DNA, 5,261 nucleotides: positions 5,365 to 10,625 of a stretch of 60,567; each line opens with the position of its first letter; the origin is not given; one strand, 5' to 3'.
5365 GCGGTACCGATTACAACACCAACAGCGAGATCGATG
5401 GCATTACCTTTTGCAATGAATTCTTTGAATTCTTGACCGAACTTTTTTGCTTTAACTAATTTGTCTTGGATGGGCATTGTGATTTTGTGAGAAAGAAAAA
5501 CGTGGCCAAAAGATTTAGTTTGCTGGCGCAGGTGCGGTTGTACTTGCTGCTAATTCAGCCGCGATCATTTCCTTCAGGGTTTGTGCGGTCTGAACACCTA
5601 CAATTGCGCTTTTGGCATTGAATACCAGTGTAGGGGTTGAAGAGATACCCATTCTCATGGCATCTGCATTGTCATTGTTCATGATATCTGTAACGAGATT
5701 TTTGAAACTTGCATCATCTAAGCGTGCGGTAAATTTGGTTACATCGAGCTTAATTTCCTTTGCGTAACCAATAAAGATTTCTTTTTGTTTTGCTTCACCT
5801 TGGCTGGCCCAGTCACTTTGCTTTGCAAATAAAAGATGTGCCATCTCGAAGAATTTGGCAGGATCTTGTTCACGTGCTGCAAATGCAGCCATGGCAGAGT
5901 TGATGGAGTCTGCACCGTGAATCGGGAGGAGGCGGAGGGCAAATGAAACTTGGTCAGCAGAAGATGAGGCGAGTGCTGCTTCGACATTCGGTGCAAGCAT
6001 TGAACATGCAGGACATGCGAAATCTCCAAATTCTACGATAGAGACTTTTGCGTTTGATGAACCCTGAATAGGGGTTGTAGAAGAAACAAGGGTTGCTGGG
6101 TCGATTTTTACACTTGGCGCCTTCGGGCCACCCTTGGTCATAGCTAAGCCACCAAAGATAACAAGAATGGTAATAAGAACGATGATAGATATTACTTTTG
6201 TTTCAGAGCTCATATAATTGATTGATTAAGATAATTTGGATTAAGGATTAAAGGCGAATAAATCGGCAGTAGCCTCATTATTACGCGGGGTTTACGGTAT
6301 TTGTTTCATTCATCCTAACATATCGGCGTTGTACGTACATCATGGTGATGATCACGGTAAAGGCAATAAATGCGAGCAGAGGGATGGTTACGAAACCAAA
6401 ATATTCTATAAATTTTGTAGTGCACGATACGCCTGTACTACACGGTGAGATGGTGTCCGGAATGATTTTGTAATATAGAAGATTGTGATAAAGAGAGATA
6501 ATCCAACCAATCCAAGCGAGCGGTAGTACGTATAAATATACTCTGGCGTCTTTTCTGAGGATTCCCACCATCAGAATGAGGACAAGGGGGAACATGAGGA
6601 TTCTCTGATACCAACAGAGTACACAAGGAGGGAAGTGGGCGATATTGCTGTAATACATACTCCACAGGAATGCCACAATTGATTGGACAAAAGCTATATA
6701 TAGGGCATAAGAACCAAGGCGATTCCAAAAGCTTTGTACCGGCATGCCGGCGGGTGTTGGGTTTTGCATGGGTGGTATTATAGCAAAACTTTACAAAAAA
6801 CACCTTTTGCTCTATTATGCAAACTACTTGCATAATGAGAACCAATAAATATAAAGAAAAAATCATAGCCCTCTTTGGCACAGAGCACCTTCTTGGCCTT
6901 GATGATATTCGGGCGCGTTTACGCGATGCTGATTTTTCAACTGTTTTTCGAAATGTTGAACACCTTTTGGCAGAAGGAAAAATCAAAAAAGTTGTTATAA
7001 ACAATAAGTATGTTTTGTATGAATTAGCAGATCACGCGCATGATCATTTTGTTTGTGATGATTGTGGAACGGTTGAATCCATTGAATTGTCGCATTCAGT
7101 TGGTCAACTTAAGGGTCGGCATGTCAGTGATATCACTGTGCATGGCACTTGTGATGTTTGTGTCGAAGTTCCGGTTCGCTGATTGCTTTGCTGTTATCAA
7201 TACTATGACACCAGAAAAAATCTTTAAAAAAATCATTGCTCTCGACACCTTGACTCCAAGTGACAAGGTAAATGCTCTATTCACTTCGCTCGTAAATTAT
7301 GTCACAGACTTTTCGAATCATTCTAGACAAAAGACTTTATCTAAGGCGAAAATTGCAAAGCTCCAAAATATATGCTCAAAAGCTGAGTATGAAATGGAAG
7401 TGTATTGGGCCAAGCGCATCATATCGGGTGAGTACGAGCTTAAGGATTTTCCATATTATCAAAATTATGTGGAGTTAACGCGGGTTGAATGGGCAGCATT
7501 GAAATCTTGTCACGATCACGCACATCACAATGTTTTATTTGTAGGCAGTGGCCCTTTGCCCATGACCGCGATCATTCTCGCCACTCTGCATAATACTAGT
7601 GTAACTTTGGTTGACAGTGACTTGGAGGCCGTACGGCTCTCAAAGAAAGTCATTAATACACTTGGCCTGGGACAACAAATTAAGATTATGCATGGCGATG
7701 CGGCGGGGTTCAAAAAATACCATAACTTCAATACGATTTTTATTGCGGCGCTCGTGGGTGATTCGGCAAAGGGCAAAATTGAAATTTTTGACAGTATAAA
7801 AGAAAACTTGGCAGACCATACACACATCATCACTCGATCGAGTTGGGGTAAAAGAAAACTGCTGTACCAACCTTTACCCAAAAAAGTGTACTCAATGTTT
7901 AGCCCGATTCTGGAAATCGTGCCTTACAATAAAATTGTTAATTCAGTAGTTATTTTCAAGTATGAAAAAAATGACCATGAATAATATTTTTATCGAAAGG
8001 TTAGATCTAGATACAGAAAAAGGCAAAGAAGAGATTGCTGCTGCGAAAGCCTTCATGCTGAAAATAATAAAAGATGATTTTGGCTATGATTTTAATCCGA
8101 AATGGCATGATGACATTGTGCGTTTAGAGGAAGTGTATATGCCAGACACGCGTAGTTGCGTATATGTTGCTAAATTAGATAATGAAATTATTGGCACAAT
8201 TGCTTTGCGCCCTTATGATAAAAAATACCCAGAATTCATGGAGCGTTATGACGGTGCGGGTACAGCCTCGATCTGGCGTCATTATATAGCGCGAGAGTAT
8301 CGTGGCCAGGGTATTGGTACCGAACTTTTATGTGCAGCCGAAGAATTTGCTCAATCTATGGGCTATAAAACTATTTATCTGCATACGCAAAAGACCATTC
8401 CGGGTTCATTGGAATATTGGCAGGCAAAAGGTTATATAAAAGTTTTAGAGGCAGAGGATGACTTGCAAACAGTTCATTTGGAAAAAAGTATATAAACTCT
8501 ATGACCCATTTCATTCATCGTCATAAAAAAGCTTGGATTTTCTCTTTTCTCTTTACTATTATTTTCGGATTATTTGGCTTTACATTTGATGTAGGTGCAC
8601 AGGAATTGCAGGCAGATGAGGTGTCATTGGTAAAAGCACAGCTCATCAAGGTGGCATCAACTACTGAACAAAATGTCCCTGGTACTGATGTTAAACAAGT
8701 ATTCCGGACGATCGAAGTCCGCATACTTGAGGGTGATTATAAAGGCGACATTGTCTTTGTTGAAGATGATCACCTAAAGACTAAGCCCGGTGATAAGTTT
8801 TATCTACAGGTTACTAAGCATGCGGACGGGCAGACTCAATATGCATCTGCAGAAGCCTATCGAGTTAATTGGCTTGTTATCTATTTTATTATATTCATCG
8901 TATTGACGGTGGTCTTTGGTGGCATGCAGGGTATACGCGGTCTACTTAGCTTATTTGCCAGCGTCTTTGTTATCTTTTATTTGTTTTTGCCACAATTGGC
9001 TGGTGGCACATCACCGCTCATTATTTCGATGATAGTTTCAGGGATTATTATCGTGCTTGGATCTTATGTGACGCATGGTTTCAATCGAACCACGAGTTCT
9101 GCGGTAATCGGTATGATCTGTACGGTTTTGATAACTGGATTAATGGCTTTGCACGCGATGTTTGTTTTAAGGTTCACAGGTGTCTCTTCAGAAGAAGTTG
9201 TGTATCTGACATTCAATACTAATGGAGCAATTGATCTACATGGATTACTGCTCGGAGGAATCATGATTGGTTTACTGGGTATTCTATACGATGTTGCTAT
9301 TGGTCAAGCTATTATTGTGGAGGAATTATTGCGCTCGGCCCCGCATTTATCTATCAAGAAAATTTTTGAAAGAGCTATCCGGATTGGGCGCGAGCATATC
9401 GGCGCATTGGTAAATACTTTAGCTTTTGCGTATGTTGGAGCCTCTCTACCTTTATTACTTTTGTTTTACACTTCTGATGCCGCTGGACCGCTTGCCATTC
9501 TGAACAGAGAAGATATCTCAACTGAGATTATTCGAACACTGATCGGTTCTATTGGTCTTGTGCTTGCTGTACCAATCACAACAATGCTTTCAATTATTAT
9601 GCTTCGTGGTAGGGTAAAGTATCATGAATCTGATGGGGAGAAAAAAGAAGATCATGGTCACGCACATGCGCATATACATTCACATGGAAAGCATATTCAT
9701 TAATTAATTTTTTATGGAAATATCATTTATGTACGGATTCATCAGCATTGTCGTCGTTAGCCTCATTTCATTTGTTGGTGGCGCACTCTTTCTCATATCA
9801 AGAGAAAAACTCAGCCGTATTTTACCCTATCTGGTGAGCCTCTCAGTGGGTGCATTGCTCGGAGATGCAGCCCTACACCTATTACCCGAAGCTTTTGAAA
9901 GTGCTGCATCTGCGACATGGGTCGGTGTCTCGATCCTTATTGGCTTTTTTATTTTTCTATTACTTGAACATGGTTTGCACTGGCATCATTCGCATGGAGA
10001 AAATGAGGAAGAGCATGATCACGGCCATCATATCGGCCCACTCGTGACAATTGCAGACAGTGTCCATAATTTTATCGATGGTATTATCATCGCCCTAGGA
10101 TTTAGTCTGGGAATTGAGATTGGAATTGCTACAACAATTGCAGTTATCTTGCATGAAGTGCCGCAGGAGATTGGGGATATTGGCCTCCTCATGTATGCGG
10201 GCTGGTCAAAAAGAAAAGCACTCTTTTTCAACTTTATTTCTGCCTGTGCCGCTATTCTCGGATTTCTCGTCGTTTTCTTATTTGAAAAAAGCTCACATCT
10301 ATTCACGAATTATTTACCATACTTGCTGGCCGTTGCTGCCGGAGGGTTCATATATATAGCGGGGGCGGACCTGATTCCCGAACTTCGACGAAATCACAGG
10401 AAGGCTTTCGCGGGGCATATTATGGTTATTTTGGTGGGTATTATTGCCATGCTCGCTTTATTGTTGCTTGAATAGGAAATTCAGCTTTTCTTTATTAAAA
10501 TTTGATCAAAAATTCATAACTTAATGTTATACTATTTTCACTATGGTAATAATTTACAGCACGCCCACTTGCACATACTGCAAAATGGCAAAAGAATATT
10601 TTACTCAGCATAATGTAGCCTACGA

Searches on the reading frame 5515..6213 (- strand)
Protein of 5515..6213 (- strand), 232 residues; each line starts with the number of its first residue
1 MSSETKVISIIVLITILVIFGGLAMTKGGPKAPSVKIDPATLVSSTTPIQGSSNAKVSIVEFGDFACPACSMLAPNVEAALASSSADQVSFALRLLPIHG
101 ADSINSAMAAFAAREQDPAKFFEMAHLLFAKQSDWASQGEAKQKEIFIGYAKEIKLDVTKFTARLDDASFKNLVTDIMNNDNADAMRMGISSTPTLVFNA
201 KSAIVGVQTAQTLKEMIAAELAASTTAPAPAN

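Call 84: search_protein_families(library=pfam, proteins=[window:5515-6213:-], max_evalue=0.0001)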
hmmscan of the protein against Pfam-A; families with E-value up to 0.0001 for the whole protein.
window:5515-6213:- (232 aa): 3 families
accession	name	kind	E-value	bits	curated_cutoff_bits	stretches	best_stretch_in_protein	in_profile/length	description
PF13462.12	Thioredoxin_4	-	2.2e-24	86.9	23.2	1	45-217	3-163/165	Thioredoxin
PF01323.26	DSBA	-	9.7e-10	39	25.6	1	59-217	2-190/191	DSBA-like thioredoxin domain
PF13192.12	Thioredoxin_3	-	7.3e-05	23.2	24.8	0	180-217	37-75/76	Thioredoxin domain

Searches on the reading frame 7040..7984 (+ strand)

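Call 84: search_protein_families(library=pfam, proteins=[window:7040-7984:+], max_evalue=0.0001)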
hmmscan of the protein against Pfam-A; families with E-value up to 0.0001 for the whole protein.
window:7040-7984:+ (314 aa): 1 family
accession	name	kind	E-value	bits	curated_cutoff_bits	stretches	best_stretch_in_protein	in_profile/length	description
PF03059.22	NAS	-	1.8e-46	159.2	27.1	1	60-309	14-272/276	Nicotianamine synthase protein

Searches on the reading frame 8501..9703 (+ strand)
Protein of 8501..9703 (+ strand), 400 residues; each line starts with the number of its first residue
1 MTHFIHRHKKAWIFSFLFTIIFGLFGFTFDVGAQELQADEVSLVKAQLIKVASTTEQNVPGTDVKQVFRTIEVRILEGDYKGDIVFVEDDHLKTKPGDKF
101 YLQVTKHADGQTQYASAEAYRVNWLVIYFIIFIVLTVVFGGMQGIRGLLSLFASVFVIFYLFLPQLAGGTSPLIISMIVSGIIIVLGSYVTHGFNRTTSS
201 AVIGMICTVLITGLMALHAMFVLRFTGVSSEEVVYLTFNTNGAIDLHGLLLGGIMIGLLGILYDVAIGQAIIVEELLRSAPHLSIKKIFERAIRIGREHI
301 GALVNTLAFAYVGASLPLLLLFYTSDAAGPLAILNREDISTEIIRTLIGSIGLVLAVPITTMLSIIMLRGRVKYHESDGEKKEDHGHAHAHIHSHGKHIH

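Call 84: search_protein_families(library=pfam, proteins=[window:8501-9703:+], max_evalue=0.0001)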
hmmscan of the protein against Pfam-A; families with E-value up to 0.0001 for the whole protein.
window:8501-9703:+ (400 aa): 1 family
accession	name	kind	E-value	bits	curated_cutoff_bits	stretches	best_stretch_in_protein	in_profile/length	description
PF07907.16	YibE_F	-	5.4e-62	209.9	27.2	1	125-364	1-239/241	YibE/F-like protein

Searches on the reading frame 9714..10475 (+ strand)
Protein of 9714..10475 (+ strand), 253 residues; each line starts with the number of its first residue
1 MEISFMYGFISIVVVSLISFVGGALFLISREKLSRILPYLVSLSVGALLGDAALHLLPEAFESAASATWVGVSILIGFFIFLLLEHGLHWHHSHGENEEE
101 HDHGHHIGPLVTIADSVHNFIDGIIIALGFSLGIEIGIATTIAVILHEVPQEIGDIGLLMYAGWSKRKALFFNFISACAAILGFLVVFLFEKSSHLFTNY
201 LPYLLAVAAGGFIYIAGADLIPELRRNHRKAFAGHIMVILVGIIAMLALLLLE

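Call 84: search_protein_families(library=pfam, proteins=[window:9714-10475:+], max_evalue=0.0001)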
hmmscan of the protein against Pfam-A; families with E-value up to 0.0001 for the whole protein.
window:9714-10475:+ (253 aa): 1 family
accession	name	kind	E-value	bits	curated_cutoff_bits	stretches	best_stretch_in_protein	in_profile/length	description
PF02535.28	Zip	-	3.5e-45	155.1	35.1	2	96-249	166-322/323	ZIP Zinc transporter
